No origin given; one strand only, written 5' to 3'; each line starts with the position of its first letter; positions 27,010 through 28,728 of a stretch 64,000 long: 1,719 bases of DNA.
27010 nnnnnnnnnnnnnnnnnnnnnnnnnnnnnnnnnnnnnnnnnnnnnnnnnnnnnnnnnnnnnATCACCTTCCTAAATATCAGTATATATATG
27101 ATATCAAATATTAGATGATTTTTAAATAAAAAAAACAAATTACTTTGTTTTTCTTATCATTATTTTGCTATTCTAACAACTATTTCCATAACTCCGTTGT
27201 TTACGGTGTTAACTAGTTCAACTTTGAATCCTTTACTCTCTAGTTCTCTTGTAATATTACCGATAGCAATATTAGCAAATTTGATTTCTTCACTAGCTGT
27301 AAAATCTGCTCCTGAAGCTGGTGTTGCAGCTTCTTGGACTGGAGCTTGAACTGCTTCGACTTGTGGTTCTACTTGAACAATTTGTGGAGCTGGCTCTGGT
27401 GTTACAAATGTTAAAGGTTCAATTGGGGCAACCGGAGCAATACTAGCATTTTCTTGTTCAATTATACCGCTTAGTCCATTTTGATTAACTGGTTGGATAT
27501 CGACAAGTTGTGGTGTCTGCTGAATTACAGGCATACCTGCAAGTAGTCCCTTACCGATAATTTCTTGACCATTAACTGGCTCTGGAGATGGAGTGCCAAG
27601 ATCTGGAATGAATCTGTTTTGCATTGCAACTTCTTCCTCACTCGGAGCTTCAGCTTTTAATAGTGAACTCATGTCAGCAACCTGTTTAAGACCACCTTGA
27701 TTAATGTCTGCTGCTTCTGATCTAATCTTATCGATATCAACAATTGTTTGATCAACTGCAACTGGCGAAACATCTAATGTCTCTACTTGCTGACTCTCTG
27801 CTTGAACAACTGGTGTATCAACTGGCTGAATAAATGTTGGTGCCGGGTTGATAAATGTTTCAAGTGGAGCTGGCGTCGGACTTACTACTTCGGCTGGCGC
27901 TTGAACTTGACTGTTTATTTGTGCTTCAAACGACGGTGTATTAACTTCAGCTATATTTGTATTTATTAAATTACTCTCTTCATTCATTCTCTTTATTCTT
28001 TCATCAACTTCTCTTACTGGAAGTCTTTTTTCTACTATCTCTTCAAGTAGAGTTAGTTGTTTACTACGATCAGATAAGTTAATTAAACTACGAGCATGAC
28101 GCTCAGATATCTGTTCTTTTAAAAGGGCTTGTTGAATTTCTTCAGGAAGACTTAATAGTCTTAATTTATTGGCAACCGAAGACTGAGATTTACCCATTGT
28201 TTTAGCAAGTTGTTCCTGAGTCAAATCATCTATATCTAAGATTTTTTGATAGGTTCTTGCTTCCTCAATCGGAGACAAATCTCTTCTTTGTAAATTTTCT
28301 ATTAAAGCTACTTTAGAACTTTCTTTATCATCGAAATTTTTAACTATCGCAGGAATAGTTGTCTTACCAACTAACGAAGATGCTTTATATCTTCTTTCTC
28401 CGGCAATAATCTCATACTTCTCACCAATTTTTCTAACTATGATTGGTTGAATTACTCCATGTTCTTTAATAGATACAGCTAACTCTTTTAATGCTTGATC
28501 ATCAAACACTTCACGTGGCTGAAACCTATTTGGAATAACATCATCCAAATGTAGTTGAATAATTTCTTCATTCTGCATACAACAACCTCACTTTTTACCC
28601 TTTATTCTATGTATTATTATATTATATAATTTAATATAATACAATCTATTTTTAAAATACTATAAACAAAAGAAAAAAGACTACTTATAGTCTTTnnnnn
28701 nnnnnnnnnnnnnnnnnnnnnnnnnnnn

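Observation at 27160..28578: Noc paralog with NBS-type recognition helix and a ~230-residue proline/valine/glutamine-rich insertion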

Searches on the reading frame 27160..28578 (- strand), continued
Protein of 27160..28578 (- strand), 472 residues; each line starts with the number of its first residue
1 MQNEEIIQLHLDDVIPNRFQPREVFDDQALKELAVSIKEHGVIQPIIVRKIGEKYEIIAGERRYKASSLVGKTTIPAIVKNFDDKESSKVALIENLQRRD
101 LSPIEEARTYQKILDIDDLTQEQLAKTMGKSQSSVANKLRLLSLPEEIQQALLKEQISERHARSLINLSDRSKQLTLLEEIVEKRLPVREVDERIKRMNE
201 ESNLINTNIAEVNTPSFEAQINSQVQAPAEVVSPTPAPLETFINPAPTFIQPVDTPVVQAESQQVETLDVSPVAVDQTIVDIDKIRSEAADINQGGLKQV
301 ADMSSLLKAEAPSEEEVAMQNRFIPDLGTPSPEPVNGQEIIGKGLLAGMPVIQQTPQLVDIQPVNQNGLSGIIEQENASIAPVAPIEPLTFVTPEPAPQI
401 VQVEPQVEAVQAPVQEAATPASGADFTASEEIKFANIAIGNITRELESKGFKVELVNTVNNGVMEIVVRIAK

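Call 32: predict_structure(alignment_id=A1)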
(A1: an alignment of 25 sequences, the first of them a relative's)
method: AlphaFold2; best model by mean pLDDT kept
length: 472 residues; sequences in the alignment: 25
mean_pLDDT: 63.2   pTM: 0.35
mean pLDDT of the five models: 63.2, 61.4, 59.5, 59.1, 59.1
residues with pLDDT >= 90: 85; 70-90: 124; 50-70: 72; < 50: 191
segments of 3 or more residues with pLDDT < 50: 211-229, 231-246, 248-276, 294-303, 308-371, 379-426
pLDDT, mean of each block of 10 residues (from residue 1): 59 65 70 76 70 73 73 65 72 84 91 86 88 93 94 93 93 94 94 92 67 37 39 38 42 38 35 49 74 46 49 38 41 41 40 36 39 49 39 43 37 37 47 86 89 85 83 78
secondary structure, 60 per line:
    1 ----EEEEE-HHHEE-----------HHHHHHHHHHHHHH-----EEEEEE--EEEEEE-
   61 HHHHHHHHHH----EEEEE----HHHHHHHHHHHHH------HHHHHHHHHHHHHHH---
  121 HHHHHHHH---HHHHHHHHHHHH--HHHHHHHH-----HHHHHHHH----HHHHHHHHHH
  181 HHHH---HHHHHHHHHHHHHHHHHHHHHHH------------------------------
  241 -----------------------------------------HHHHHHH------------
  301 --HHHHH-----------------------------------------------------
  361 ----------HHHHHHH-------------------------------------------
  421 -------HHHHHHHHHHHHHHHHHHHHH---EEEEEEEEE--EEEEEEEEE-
elements in order: E5-9 H27-40 E46-51 E54-59 H61-70 E75-79 H84-96 H103-117 H121-128 H132-143 H146-153 H159-166 H171-184 H188-210 H282-288 H303-307 H371-377 H428-448 E452-460 E463-471
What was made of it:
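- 27982..28281 (-): HTH DNA-binding domain, residues 100-199. The AF2 model has pLDDT 84-94 here (call 32).
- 27295..27978 (-): Acidic linker, residues 201-428 (228 aa, net charge -25), predicted disordered. AF2 pLDDT is below 50 for 211-426 apart from one short helix (call 32).
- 27679..27753 (-): Conserved island 1, residues 276-300, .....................; it is followed by the motif D-x-x-LL at about residue 310. AF2 predicts a helix at 282-288 with pLDDT about 74 (call 32).
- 27163..27294 (-): Noc-type C-terminal domain, residues 429-472 (one helix plus two strands). AF2 predicts helix 428-448 and strands 452-460 and 463-471, pLDDT 78-89 (call 32).
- Tried and rejected: This could not be judged, because only per-residue confidence is returned (call 32).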

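Call 36: find_encoding_contigs(protein=P0001, flank=1000, max_places=2)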
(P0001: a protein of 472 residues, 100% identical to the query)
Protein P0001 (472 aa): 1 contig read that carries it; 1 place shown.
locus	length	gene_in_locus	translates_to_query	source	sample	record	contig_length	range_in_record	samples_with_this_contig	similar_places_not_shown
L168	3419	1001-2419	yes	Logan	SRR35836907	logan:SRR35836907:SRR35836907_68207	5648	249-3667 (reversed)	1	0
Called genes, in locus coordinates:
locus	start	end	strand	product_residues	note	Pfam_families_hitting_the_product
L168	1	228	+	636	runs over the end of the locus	PF01134:GIDA, PF21680:GIDA_C_1st, PF13932:SAM_GIDA_C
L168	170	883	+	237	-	PF02527:GidB, PF13847:Methyltransf_31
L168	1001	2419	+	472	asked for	PF02195:ParB_N, PF17762:HTH_ParB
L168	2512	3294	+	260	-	PF00142:Fer4_NifH, PF01656:CbiA, PF02374:ArsA_ATPase, PF06564:CBP_BcsQ, PF09140:MipZ (weak), PF10609:ParA, PF13614:AAA_31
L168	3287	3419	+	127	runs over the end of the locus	?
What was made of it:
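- Checked: The identical 472-aa protein occurs in an independent Logan assembly, SRR35836907 (call 36).
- Tried and rejected: The identical protein occurs in an independent assembly (call 36).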

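Call 64: fold_search(model_id=the predicted structure, library=pdb)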
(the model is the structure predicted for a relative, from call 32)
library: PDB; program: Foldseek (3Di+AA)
matches with E <= 10: 146; with E <= 0.001: 44
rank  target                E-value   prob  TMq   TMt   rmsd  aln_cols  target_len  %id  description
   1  7nfu_B                6.6e-21  1.00  0.37  0.75   3.4       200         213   55  Crystal structure of C-terminally truncated Geobacillus thermoleovorans nucleoid occlusion protein Noc (released 2021-02-17)
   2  7nfu_A                1.4e-20  1.00  0.36  0.69   4.0       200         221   55  Crystal structure of C-terminally truncated Geobacillus thermoleovorans nucleoid occlusion protein Noc (released 2021-02-17)
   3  7ng0                  1.6e-19  1.00  0.22  0.51  13.4       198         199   55  Crystal structure of N- and C-terminally truncated Geobacillus thermoleovorans nucleoid occlusion protein Noc (released 2021-02-17)
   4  7ol9_B                2.3e-19  1.00  0.22  0.50  15.7       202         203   51  Crystal structure of C-terminally truncated Bacillus subtilis nucleoid occlusion protein (Noc) complexed to the Noc-bi (released 2022-03-09)
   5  7ol9_A                7.5e-19  1.00  0.22  0.50  13.4       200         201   50  Crystal structure of C-terminally truncated Bacillus subtilis nucleoid occlusion protein (Noc) complexed to the Noc-bi (released 2022-03-09)
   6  6sdk_A                1.2e-18  1.00  0.21  0.50  13.4       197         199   46  Crystal structure of bacterial ParB dimer bound to CDP (released 2019-10-23)
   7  6sdk_B                5.0e-18  1.00  0.21  0.50  13.5       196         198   46  Crystal structure of bacterial ParB dimer bound to CDP (released 2019-10-23)
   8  1vz0_E                1.2e-17  1.00  0.33  0.75  12.0       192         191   48  Chromosome segregation protein Spo0J from Thermus thermophilus (released 2004-07-19)
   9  7o0n_A                2.4e-17  1.00  0.21  0.50  13.3       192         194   41  Crystal structure of a ParB E93A mutant from Myxococcus xanthus bound to CDP and monothiophosphate (released 2021-09-15)
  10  7bnk_A                2.4e-17  1.00  0.21  0.50  13.4       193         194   41  Crystal structure of ParB from Myxococcus xanthus bound to CDP and Monothiophosphate (released 2021-09-08)
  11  7bnr_A                2.9e-17  1.00  0.21  0.50  13.2       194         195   41  Crystal structure of a ParB Q52A mutant from Myxococcus xanthus bound to CTPyS (released 2021-09-08)
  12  1vz0_F                3.4e-17  1.00  0.32  0.75  12.2       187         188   49  Chromosome segregation protein Spo0J from Thermus thermophilus (released 2004-07-19)
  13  7bnk_B                3.9e-17  1.00  0.20  0.49  13.4       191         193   42  Crystal structure of ParB from Myxococcus xanthus bound to CDP and Monothiophosphate (released 2021-09-08)
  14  1vz0_C                7.2e-17  1.00  0.32  0.74  12.1       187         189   49  Chromosome segregation protein Spo0J from Thermus thermophilus (released 2004-07-19)
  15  1vz0_A                9.6e-17  1.00  0.32  0.75  12.1       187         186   49  Chromosome segregation protein Spo0J from Thermus thermophilus (released 2004-07-19)
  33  6y93_B                2.8e-09  1.00  0.23  0.90   1.6       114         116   54  Crystal structure of the DNA-binding domain of the Nucleoid Occlusion Factor (Noc) complexed to the Noc-binding site ( (released 2020-08-05)
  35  6y93_A                1.0e-07  1.00  0.22  0.93   1.3       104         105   50  Crystal structure of the DNA-binding domain of the Nucleoid Occlusion Factor (Noc) complexed to the Noc-binding site ( (released 2020-08-05)
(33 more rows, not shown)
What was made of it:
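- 27982..28281 (-): It superposes on the Noc DBD-NBS structure 6y93 at 1.3-1.6 A (call 64).
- Closest known: ParB-family CTP switches rewired to other effectors, such as Myxococcus PadC. Same: Both appear as weaker fold matches (call 64).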

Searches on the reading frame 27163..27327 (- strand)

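Call 31: search_protein_families(library=ncbifam, proteins=[window:27163-27327:-], max_evalue=10)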
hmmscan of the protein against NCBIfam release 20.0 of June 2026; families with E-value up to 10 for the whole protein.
seq(55 aa): 1 family
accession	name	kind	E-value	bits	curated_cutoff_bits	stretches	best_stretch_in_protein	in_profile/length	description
NF050045.1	rSAM_RiPP_KGR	equivalog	0.037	14.1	50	1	21-50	7-36/47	KGR family RaS-RiPP peptide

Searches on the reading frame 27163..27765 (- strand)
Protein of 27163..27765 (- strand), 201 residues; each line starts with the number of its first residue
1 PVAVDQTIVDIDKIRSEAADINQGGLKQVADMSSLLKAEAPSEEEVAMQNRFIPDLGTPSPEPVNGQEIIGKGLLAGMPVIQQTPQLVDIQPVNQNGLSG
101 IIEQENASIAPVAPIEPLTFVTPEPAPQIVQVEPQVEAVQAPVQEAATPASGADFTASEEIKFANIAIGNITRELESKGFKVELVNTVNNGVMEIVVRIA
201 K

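Call 67: search_protein_representatives(protein=window:27163-27765:-)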
Query: 201 residues. Proteins with E-value up to 0.001 (for the whole library): 4; up to 1e-10: 3; up to 1e-30: 1. The best 4 are listed.
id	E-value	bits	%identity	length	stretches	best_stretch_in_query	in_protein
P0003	1.2e-39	153.0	55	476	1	4-201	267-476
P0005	3.7e-16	76.4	37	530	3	3-107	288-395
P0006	5.2e-14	69.4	41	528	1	4-201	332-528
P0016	6.8e-04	36.5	35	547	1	5-150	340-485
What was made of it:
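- The tail has no relatives outside this Noc family among 1.84 billion representative proteins (call 67). The tail sequence finds only 4 relatives in 1.84 billion representatives (call 67).
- Tried and rejected: A phmmer search with residues 272-472 against 1.84 billion representatives gave only 4 hits, all long Noc proteins (call 67).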
